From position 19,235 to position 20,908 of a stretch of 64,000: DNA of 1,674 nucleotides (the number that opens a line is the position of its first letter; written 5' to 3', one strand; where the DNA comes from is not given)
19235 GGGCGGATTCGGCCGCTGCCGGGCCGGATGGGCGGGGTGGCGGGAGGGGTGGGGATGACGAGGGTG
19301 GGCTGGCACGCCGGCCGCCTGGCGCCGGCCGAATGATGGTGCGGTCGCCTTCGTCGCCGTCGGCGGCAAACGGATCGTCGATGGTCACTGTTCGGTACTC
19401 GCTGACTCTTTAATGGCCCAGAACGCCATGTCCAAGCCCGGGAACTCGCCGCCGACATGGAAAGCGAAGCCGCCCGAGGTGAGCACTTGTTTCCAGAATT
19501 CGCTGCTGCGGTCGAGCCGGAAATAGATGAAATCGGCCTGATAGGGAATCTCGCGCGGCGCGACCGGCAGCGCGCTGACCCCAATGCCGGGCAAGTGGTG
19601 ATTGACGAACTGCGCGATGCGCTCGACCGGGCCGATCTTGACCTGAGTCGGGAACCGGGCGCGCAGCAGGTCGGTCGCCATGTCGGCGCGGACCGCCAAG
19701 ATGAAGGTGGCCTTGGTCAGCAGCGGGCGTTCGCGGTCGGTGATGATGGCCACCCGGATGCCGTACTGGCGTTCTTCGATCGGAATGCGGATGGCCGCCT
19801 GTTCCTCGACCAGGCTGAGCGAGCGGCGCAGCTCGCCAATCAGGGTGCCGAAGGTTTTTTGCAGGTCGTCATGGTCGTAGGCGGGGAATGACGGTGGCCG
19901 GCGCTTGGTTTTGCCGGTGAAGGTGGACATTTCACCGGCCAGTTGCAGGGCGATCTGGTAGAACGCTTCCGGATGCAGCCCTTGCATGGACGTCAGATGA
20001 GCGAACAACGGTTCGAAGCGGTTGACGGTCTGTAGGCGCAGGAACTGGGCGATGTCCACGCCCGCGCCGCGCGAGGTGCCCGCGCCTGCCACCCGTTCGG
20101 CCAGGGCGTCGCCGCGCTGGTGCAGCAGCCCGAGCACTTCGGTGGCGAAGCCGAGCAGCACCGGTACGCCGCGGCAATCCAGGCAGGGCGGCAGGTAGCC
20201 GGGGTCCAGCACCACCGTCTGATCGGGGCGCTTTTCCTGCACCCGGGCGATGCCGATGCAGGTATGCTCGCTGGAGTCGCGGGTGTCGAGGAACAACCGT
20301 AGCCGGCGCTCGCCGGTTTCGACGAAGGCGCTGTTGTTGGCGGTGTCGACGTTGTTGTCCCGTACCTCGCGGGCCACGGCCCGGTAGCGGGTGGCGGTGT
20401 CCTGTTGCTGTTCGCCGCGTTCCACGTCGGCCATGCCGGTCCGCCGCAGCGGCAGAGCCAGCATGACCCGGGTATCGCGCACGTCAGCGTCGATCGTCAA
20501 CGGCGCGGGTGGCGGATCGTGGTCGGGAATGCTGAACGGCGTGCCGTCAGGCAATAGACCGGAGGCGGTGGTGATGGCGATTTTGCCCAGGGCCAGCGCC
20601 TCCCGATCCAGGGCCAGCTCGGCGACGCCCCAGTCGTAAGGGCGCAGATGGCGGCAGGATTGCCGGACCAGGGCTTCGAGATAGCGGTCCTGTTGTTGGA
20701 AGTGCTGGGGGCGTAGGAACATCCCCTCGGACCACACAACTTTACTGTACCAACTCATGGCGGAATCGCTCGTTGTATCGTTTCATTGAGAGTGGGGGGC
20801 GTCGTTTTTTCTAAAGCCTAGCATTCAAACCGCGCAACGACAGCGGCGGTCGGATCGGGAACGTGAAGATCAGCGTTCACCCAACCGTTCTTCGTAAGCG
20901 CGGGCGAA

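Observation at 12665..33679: H1-T6SS-like cluster with only 11 of 13 core genes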

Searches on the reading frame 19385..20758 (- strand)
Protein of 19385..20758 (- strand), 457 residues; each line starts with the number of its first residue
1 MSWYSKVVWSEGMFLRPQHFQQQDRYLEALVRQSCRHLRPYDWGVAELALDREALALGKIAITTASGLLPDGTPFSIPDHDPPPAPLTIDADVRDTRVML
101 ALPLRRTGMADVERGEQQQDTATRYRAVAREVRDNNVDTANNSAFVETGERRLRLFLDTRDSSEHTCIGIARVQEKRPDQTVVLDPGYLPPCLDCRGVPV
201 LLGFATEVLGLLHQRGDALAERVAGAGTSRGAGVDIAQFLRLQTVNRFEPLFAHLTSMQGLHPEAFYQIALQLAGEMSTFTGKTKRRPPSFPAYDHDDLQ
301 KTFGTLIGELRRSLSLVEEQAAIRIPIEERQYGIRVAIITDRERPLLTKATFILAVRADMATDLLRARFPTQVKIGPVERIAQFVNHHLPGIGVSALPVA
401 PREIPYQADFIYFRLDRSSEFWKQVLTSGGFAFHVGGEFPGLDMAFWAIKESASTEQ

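Call 4: search_protein_families(library=ncbifam, proteins=[window:19385-20758:-])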
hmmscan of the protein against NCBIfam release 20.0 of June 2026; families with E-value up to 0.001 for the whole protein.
window:19385-20758:- (457 aa): 1 family
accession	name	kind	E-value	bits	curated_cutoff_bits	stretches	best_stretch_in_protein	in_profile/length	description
TIGR03353.2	VI_chp_4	equivalog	2.3e-143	478.4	100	1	5-449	1-429/429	type VI secretion system baseplate subunit TssK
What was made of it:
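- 19385..20758 (-): tssK, baseplate subunit. TIGR03353, 478 bits (call 4).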

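Call 12: find_homologous_proteins(query=window:19385-20758:-, max_evalue=1e-20)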
Query window:19385-20758:- (457 aa): 6745 proteins with E <= 1e-20 among 8000 candidates; the best 120 are listed.
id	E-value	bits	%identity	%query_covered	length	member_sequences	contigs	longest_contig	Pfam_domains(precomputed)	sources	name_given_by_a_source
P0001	0.0e+0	1038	100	100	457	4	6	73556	PF05936.18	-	-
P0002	1.4e-297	1005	97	99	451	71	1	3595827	PF05936.18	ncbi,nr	ncbi:MAG: type VI secretion system baseplate subunit TssK [Candidatus Competibacteraceae bacterium]|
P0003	5.8e-272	920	90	99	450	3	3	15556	PF05936.18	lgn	-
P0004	6.2e-271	917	88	100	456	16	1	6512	PF05936.18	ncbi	-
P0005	1.9e-269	912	88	99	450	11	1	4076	PF05936.18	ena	-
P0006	2.2e-269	912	88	99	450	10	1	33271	PF05936.18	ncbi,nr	ncbi:MAG: type VI secretion system baseplate subunit TssK [Candidatus Competibacteraceae bacterium]|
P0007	2.3e-269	912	88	99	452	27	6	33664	PF05936.18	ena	-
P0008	3.1e-268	908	89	99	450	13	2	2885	PF05936.18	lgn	-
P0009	1.7e-267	905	89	99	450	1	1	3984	PF05936.18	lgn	-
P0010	4.4e-267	904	88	99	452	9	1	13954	PF05936.18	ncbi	-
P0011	8.0e-267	903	88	99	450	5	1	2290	PF05936.18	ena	-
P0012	2.7e-266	901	88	99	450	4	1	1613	PF05936.18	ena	-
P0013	6.2e-266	900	87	99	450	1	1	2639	PF05936.18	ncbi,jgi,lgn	-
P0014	1.3e-265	899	88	99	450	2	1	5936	PF05936.18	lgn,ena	-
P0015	2.2e-265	898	88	99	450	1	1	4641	PF05936.18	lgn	-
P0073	3.0e-245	832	80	99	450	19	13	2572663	PF05936.18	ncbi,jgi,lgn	ncbi:MAG: type VI secretion system baseplate subunit TssK [Candidatus Competibacter denitrificans]|j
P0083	1.1e-196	672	64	99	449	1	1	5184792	PF05936.18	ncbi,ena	-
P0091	9.8e-181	619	63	99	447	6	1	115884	PF05936.18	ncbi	ncbi:MAG: type VI secretion system baseplate subunit TssK [Candidatus Competibacteraceae bacterium]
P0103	3.5e-168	578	60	98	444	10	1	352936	PF05936.18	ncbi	ncbi:MAG: type VI secretion system baseplate subunit TssK [Gammaproteobacteria bacterium]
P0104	8.4e-168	577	59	98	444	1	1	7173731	PF05936.18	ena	-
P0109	1.3e-164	566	58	98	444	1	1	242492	PF05936.18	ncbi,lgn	ncbi:MAG: type VI secretion system baseplate subunit TssK [Gammaproteobacteria bacterium]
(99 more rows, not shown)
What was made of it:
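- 19385..20758 (-): 97% identical to the TssK of Competibacteraceae genome CP065007.1 (call 12).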

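Call 14: find_encoding_contigs(protein=P0002, flank=10000, max_places=1)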
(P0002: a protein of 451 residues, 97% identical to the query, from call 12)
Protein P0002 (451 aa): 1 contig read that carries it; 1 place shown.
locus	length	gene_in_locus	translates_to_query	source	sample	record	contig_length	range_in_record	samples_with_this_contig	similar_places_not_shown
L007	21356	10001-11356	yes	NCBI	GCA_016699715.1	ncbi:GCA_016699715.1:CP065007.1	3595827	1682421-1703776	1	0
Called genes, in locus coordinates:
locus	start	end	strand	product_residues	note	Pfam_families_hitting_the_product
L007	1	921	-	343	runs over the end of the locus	PF06996:T6SS_TssG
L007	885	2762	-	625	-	PF05947:T6SS_TssF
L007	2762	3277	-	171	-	PF04965:GPW_gp25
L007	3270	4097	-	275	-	PF14559:TPR_19 (weak), PF07024:ImpE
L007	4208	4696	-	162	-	PF05638:T6SS_HCP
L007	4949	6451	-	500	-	PF05943:VipB, PF18945:VipB_2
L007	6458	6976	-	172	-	PF05591:T6SS_VipA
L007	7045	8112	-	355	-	PF06812:ImpA_N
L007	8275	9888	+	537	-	PF16697:Yop-YscD_cpl, PF00498:FHA, PF20232:T6SS_FHA_C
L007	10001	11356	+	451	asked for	PF05936:T6SS_VasE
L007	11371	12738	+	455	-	PF09850:DotU, PF00691:OmpA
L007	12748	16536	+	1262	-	PF14331:IcmF-related_N, PF06761:IcmF-related, PF06744:IcmF_C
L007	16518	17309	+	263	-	PF09867:TagF_N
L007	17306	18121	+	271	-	PF13672:PP2C_2, PF00481:PP2C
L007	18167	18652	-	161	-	PF06073:DUF934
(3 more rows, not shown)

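Call 15: find_encoding_contigs(protein=P0073, flank=10000, max_places=1)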
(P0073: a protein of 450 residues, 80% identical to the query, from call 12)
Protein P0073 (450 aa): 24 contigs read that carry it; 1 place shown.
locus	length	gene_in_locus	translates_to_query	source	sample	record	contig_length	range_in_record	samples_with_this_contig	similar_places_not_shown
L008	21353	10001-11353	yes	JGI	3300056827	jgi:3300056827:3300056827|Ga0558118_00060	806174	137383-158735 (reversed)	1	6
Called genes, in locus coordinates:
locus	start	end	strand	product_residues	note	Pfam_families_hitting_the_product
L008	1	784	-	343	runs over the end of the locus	PF06996:T6SS_TssG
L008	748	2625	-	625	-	PF05947:T6SS_TssF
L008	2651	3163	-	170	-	PF04965:GPW_gp25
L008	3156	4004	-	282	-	PF14559:TPR_19 (weak), PF07024:ImpE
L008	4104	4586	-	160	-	PF05638:T6SS_HCP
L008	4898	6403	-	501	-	PF05943:VipB, PF18945:VipB_2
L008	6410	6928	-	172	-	PF05591:T6SS_VipA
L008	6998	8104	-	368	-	PF06812:ImpA_N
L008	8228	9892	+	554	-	PF16697:Yop-YscD_cpl (weak), PF00498:FHA, PF20232:T6SS_FHA_C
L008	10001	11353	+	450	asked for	PF05936:T6SS_VasE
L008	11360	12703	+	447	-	PF09850:DotU, PF00691:OmpA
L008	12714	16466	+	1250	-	PF14331:IcmF-related_N, PF06761:IcmF-related, PF06744:IcmF_C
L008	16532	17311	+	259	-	PF09867:TagF_N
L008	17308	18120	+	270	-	PF00481:PP2C, PF13672:PP2C_2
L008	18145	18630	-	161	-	PF06073:DUF934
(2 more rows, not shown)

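Call 16: find_encoding_contigs(protein=P0083, flank=10000, max_places=1)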
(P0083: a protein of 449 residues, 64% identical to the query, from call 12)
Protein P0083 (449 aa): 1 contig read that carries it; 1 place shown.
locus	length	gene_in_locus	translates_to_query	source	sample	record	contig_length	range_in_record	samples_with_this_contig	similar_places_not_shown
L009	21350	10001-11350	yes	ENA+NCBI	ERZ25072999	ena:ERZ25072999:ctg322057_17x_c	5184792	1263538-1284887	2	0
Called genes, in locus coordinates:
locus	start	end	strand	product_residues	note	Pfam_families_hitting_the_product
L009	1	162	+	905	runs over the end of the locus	PF02861:Clp_N, PF00004:AAA, PF13191:AAA_16 (weak), PF23569:NBD_SMAX1 (weak), PF17871:AAA_lid_9, PF07724:AAA_2, PF07728:AAA_5, PF10431:ClpB_D2-small, +3 more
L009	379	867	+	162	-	PF05638:T6SS_HCP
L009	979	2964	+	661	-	PF05954:Phage_GPD, PF04717:Phage_base_V, PF22178:Gp5_trimer_C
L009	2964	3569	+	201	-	PF22011:DUF6931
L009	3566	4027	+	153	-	PF05488:PAAR_motif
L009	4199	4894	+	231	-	PF00413:Peptidase_M10 (faint), PF01400:Astacin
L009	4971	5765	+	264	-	PF03692:CxxCxxCC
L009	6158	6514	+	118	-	-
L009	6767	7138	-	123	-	-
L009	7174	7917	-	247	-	PF14891:Peptidase_M91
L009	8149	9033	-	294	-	PF00211:Guanylate_cyc, PF16697:Yop-YscD_cpl (weak), PF00498:FHA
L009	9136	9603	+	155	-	PF00583:Acetyltransf_1, PF13508:Acetyltransf_7 (weak)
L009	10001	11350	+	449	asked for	PF05936:T6SS_VasE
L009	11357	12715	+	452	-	PF09850:DotU, PF00691:OmpA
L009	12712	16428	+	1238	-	PF14331:IcmF-related_N, PF06761:IcmF-related, PF06744:IcmF_C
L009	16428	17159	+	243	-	PF09867:TagF_N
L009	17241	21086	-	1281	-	PF00069:Pkinase, PF01636:APH (faint), PF07714:PK_Tyr_Ser-Thr, PF03109:ABC1 (weak)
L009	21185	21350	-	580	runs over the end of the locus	PF01522:Polysacc_deac_1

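Call 17: find_encoding_contigs(protein=P0104, flank=10000, max_places=1)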
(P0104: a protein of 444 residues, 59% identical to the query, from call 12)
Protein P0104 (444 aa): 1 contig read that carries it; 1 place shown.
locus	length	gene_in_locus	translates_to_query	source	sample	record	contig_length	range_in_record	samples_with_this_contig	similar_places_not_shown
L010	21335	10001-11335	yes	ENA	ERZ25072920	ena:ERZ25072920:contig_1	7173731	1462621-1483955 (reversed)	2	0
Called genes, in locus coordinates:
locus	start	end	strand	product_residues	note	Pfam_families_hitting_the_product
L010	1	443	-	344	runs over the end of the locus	PF06996:T6SS_TssG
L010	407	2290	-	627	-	PF05947:T6SS_TssF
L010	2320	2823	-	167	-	PF04965:GPW_gp25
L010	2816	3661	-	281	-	PF07024:ImpE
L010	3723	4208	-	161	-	PF05638:T6SS_HCP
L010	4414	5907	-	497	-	PF05943:VipB, PF18945:VipB_2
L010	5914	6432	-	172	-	PF05591:T6SS_VipA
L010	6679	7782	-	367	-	PF06812:ImpA_N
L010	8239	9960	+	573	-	PF16697:Yop-YscD_cpl, PF00498:FHA, PF20232:T6SS_FHA_C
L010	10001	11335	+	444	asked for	PF05936:T6SS_VasE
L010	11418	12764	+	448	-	PF09850:DotU, PF00691:OmpA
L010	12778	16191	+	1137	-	PF14331:IcmF-related_N, PF06761:IcmF-related, PF06744:IcmF_C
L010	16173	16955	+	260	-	PF09867:TagF_N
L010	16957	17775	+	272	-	PF00481:PP2C, PF13672:PP2C_2, PF07228:SpoIIE (weak)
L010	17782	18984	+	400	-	PF01266:DAO (faint), PF01494:FAD_binding_3, PF08491:SE (faint)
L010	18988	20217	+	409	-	PF00149:Metallophos, PF12320:SbcD_C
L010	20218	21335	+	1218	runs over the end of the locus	PF13476:AAA_23, PF13555:AAA_29 (weak), PF13558:SbcC_Walker_B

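Call 18: find_homologous_proteins(query=L009:979-2964:+, max_evalue=1e-10)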
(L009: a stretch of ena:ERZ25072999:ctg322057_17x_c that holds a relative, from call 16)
Query L009:979-2964:+ (661 aa): 8000 proteins with E <= 1e-10 among 8000 candidates; the best 120 are listed.
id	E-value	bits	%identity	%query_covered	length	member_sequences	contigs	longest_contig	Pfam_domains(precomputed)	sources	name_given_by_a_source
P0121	0.0e+0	1549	100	100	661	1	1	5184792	PF04717.19,PF22178.4,PF05954.18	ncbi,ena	-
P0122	8.6e-217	740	47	99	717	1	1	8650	PF04717.19,PF22178.4,PF05954.18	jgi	jgi:type VI secretion system secreted protein VgrG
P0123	8.4e-215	733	51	99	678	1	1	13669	PF04717.19,PF22178.4,PF05954.18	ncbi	-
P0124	3.6e-213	728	50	99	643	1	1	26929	PF04717.19,PF22178.4,PF05954.18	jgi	jgi:type VI secretion system secreted protein VgrG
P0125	5.7e-212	724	51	98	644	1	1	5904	PF04717.19,PF22178.4,PF05954.18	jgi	jgi:type VI secretion system secreted protein VgrG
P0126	2.6e-211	722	52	99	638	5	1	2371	PF04717.19,PF20093.6,PF06715.19,PF22178.4,PF05954.18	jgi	jgi:type VI secretion system secreted protein VgrG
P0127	1.0e-210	720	49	100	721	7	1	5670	PF04717.19,PF22178.4,PF05954.18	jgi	jgi:type VI secretion system secreted protein VgrG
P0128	4.3e-210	718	50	99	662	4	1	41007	PF04717.19,PF22178.4,PF05954.18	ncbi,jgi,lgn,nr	ncbi:MAG: type VI secretion system tip protein VgrG [Pirellulaceae bacterium]|jgi:type VI secretion 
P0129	7.4e-210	717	50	99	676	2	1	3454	PF04717.19,PF22178.4,PF05954.18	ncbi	-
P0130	5.4e-209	714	51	98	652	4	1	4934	PF04717.19,PF22178.4,PF05954.18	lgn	-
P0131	3.8e-208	711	45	100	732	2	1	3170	PF04717.19,PF22178.4,PF05954.18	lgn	-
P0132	8.0e-208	710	50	99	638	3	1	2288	PF04717.19,PF06715.19,PF22178.4,PF05954.18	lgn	-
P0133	1.2e-207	709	50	99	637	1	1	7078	PF04717.19,PF20093.6,PF22178.4,PF05954.18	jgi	jgi:type VI secretion system secreted protein VgrG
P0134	1.5e-207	709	49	99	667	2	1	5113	PF04717.19,PF22178.4,PF05954.18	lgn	-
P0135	2.5e-207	708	48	99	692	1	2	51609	PF04717.19,PF22178.4,PF05954.18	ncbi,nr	ncbi:MAG: type VI secretion system tip protein VgrG [Gemmataceae bacterium]|nr:type VI secretion sys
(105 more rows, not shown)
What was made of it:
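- Tried and rejected: I looked for a Competibacter VgrG by searching with the VgrG of the relative L009 and matching 'longest contig' sizes to known Competibacter genomes (call 18).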

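Call 30: find_related_loci(query=A1, collection=genome_contigs, flank=10000)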
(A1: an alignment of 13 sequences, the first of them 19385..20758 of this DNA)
Query A1 (457 aa) in genome_contigs; peptide patterns used: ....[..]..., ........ (x = any residue, [..] = any of these).
600 stretches matched a pattern (row limit reached: there are more); 592 encode a relative of the query (tblastn E <= 1e-3); the best 80 are kept; 80 distinct loci.
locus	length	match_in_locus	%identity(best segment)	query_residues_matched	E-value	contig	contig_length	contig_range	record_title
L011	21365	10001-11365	96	1-456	0e+0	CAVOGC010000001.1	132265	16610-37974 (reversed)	MAG: uncultured Gammaproteobacteria bacterium isolate MFD09964.bin.1.117 genome assembly, contig: contig_11252, whole ge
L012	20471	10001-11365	89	1-456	0e+0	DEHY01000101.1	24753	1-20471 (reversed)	MAG TPA_asm: Competibacteraceae bacterium UBA2788 UBA2788_contig_1869, whole genome shotgun sequence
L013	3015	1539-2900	86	1-456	0e+0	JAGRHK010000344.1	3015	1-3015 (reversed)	MAG: Candidatus Competibacteraceae bacterium isolate HKST-UBA197 NODE_344_length_3015_cov_3.105854, whole genome shotgun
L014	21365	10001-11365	88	1-456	0e+0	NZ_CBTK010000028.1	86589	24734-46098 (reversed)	Candidatus Contendobacter odensis Run_B_J11, whole genome shotgun sequence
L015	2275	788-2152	84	1-456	0e+0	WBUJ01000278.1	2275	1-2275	MAG: Candidatus Contendobacter sp. isolate SB13 contig_18879, whole genome shotgun sequence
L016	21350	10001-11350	88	1-451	0e+0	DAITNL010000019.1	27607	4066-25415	MAG TPA_asm: Candidatus Competibacteraceae bacterium isolate CTOTU14315 NODE_20_length_27607_cov_4.080756, whole genome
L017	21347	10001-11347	84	1-450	0e+0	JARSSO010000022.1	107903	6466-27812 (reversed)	MAG: Candidatus Contendobacter sp. isolate SCELSE-2-Con NODE_248_length_107903_cov_173.228692, whole genome shotgun sequ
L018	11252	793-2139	84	1-450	0e+0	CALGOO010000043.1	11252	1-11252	MAG TPA_asm: uncultured Candidatus Competibacteraceae bacterium isolate SRR1506984_bin.29_CONCOCT_v1.1_MAG genome assemb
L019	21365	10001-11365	83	1-456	0e+0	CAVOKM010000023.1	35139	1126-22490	MAG: uncultured Gammaproteobacteria bacterium isolate MFD00032.bin.3.322 genome assembly, contig: contig_78929, whole ge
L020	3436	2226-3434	88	1-404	0e+0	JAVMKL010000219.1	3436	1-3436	MAG: Candidatus Competibacter sp. isolate SCELSE-6-Com RS41505SPAdes_bin.009_0000000219, whole genome shotgun sequence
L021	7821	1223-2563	57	1-454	8e-163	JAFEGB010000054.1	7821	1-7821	MAG: Proteobacteria bacterium isolate SZAS TMP-80 LIN-319__54__length-7821, whole genome shotgun sequence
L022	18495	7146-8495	82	1-451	0e+0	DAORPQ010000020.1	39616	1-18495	MAG TPA_asm: Candidatus Competibacter sp. isolate AMR_MDS_5391 NODE_123_length_39616_cov_35.876621, whole genome shotgun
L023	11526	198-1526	53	1-450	7e-153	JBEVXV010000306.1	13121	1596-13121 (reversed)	MAG: Sedimenticola sp. isolate 2 TCF1 c_000000000266, whole genome shotgun sequence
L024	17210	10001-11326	51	1-450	1e-148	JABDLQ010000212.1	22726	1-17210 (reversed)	MAG: Gammaproteobacteria bacterium isolate SS_bin_79 k127_4013193, whole genome shotgun sequence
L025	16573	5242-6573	51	1-451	3e-148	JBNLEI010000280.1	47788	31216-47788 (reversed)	MAG: Methylococcaceae bacterium isolate C1C2.bin.3.orig k141_1310345, whole genome shotgun sequence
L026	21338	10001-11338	52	1-453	6e-148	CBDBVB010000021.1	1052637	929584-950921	MAG: Inquilinaceae bacterium isolate e0ea3d66-1d80-49f0-a312-4fce0f68fffb genome assembly, contig: contig_21, whole geno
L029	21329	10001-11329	53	1-450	1e-146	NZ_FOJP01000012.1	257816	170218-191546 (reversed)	Metapseudomonas otitidis strain DSM 17224, whole genome shotgun sequence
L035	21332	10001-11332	51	1-452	9e-146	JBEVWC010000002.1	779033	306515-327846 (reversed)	MAG: Candidatus Thiodiazotropha sp. isolate INDO1 L198 c_000000000001, whole genome shotgun sequence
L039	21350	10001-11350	86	1-451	0e+0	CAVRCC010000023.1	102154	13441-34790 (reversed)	MAG: uncultured Gammaproteobacteria bacterium isolate MFD00032.bin.3.53 genome assembly, contig: contig_21539, whole gen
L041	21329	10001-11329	52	1-450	1e-143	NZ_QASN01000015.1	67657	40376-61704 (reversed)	Pseudomonas mangrovi strain TC11 15, whole genome shotgun sequence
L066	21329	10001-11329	49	1-450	5e-137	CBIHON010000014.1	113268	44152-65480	MAG TPA_asm: uncultured Burkholderiales bacterium isolate SRR18156200_binner123_Refined_13 genome assembly, contig: ERZ2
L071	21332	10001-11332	48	1-451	5e-136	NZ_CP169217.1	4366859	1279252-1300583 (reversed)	Methylomicrobium lacus strain 22M6SE5-12 chromosome, complete genome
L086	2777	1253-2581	48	1-450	2e-139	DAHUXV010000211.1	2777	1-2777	MAG TPA_asm: Gammaproteobacteria bacterium isolate clean1661 k141_891112, whole genome shotgun sequence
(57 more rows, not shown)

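Call 34: search_protein_families(library=pfam, proteins=[L021:709-1173:+, L024:9467-9961:+, L029:9415-9984:+, L035:9527-9991:+, L071:7760-8251:+, L086:725-1216:+, L026:9421-9900:+, L066:9323-9856:+], max_evalue=0.01)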
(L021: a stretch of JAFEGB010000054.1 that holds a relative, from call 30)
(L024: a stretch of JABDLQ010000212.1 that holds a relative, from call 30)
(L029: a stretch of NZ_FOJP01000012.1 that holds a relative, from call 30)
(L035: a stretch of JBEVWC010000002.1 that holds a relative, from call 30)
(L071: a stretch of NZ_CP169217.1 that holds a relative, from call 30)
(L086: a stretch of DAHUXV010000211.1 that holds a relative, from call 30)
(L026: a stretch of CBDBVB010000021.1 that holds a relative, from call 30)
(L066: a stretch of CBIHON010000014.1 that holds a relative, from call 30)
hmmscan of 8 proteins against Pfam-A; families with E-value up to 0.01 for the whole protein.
L021:709-1173:+ (154 aa): 1 family
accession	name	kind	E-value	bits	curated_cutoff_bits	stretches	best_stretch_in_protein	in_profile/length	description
PF12790.13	T6SS-SciN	-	8.7e-32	109.8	27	1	29-144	2-118/120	Type VI secretion lipoprotein, VasD, EvfM, TssJ, VC_A0113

L024:9467-9961:+ (164 aa): 1 family
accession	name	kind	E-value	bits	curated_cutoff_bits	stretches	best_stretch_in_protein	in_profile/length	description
PF12790.13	T6SS-SciN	-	3.4e-35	120.8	27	1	31-151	3-118/120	Type VI secretion lipoprotein, VasD, EvfM, TssJ, VC_A0113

L029:9415-9984:+ (189 aa): 1 family
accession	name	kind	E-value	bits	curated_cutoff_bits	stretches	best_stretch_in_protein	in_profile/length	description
PF12790.13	T6SS-SciN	-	1.2e-32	112.6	27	1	60-174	2-117/120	Type VI secretion lipoprotein, VasD, EvfM, TssJ, VC_A0113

L035:9527-9991:+ (154 aa): 1 family
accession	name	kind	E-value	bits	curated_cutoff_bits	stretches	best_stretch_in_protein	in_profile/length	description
PF12790.13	T6SS-SciN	-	3e-37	127.5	27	1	28-141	2-116/120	Type VI secretion lipoprotein, VasD, EvfM, TssJ, VC_A0113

L071:7760-8251:+ (163 aa): 1 family
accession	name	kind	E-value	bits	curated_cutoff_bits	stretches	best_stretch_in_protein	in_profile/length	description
PF12790.13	T6SS-SciN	-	3.8e-37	127.1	27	1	36-152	3-120/120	Type VI secretion lipoprotein, VasD, EvfM, TssJ, VC_A0113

L086:725-1216:+ (163 aa): 1 family
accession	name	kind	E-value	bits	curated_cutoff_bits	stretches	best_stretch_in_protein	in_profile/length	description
PF12790.13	T6SS-SciN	-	2.7e-35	121.1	27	1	35-149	5-114/120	Type VI secretion lipoprotein, VasD, EvfM, TssJ, VC_A0113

L026:9421-9900:+ (159 aa): 1 family
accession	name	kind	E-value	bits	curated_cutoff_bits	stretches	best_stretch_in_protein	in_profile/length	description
PF12790.13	T6SS-SciN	-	5.4e-19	68.5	27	1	42-152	3-118/120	Type VI secretion lipoprotein, VasD, EvfM, TssJ, VC_A0113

L066:9323-9856:+ (177 aa): 1 family
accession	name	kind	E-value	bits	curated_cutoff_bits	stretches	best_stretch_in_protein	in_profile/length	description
PF12790.13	T6SS-SciN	-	1e-39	135.4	27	1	32-160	4-116/120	Type VI secretion lipoprotein, VasD, EvfM, TssJ, VC_A0113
